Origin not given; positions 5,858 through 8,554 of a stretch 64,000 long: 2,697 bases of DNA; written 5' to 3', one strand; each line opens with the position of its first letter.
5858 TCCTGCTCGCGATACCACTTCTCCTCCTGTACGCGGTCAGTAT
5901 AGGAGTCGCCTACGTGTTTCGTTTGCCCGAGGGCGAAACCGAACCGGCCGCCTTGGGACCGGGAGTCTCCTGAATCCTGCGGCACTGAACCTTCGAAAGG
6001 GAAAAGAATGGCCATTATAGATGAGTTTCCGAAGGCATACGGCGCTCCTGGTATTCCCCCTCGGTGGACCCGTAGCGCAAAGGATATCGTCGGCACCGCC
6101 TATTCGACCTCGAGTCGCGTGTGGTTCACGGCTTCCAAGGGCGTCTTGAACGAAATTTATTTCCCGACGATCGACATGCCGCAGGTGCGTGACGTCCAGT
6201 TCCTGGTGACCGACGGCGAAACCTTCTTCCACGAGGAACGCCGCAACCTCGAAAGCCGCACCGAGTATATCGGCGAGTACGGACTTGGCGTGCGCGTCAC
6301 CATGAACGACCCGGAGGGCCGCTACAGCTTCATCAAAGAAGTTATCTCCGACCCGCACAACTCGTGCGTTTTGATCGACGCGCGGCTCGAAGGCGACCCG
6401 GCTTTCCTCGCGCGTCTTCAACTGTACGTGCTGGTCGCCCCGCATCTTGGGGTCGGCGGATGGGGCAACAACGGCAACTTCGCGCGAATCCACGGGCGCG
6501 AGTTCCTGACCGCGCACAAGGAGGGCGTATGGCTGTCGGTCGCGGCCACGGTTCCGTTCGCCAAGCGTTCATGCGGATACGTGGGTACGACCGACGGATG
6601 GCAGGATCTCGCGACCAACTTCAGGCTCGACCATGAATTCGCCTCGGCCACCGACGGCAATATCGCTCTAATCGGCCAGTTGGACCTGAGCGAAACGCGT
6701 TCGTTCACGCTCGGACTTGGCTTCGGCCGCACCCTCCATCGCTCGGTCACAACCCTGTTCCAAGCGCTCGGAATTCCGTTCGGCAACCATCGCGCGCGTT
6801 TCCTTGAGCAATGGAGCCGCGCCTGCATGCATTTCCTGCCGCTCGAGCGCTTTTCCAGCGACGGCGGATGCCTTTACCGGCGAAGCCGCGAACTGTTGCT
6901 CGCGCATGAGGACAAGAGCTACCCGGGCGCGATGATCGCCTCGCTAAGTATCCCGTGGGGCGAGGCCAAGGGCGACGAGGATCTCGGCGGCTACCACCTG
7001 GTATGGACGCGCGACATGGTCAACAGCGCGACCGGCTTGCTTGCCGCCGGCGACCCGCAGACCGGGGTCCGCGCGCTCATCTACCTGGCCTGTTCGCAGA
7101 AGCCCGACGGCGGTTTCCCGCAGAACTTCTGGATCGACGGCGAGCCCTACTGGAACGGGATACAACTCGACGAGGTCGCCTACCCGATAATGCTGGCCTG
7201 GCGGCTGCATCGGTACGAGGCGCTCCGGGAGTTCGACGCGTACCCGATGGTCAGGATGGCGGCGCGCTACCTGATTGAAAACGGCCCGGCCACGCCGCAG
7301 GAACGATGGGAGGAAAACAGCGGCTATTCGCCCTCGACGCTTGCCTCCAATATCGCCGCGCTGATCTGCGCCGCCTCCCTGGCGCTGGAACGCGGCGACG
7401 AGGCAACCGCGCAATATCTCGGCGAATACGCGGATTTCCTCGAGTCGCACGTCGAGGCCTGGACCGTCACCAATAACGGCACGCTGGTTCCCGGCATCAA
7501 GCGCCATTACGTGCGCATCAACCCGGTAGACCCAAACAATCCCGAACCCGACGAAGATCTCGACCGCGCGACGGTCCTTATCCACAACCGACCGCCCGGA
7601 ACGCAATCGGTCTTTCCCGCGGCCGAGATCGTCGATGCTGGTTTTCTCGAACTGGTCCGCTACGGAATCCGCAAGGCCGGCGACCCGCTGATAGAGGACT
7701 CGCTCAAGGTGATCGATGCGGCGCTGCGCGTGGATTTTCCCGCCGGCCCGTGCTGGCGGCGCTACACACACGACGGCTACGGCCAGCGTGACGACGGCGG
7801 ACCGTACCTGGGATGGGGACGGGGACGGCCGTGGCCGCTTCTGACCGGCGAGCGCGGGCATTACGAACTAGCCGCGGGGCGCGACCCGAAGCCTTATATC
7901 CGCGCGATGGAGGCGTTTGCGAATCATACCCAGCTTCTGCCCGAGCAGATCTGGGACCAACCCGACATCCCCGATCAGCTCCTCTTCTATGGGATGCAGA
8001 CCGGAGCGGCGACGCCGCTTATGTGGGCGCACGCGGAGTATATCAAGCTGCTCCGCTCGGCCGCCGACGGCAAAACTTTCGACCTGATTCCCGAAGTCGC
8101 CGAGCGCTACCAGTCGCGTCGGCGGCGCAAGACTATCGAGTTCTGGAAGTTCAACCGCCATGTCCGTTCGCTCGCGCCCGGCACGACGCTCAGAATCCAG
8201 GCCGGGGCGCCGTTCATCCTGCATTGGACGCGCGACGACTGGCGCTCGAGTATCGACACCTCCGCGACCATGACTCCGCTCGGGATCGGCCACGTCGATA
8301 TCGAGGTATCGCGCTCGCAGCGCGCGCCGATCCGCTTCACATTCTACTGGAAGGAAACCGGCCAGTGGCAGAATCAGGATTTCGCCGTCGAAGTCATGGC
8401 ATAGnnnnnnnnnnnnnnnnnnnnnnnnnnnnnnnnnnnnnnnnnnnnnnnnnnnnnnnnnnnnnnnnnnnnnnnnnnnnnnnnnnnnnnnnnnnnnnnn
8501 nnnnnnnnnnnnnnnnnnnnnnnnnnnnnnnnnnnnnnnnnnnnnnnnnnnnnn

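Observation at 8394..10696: DUF4911-like gene divergent from two translationally coupled half-size ArsA/Get3-type ATPases with asymmetric P-loops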

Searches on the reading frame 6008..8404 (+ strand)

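Call 3: search_protein_families(library=pfam, proteins=[window:6008-8404:+], max_evalue=0.01)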
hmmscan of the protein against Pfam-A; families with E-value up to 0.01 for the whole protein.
window:6008-8404:+ (798 aa): 2 families
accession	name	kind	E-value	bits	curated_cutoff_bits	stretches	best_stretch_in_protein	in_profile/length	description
PF09137.17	Glucodextran_N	-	7.2e-93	311.4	24.1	1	10-271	1-260/263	Glucodextranase, domain N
PF00723.27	Glyco_hydro_15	-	1.4e-35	123.4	22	2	376-681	113-425/427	Glycosyl hydrolases family 15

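Call 4: search_protein_families(library=ncbifam, proteins=[window:6008-8404:+], max_evalue=0.01)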
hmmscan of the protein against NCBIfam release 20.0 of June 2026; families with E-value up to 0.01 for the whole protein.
window:6008-8404:+ (798 aa): 2 families
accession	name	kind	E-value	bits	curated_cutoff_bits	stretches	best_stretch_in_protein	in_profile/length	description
TIGR01535.1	glucan_glucosid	equivalog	4.2e-213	709.5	741.9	1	36-701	1-662/662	glucan 1,4-alpha-glucosidase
TIGR01577.1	oligosac_amyl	hypoth_equivalog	6.2e-22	77.9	820.7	1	44-498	8-470/616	oligosaccharide amylase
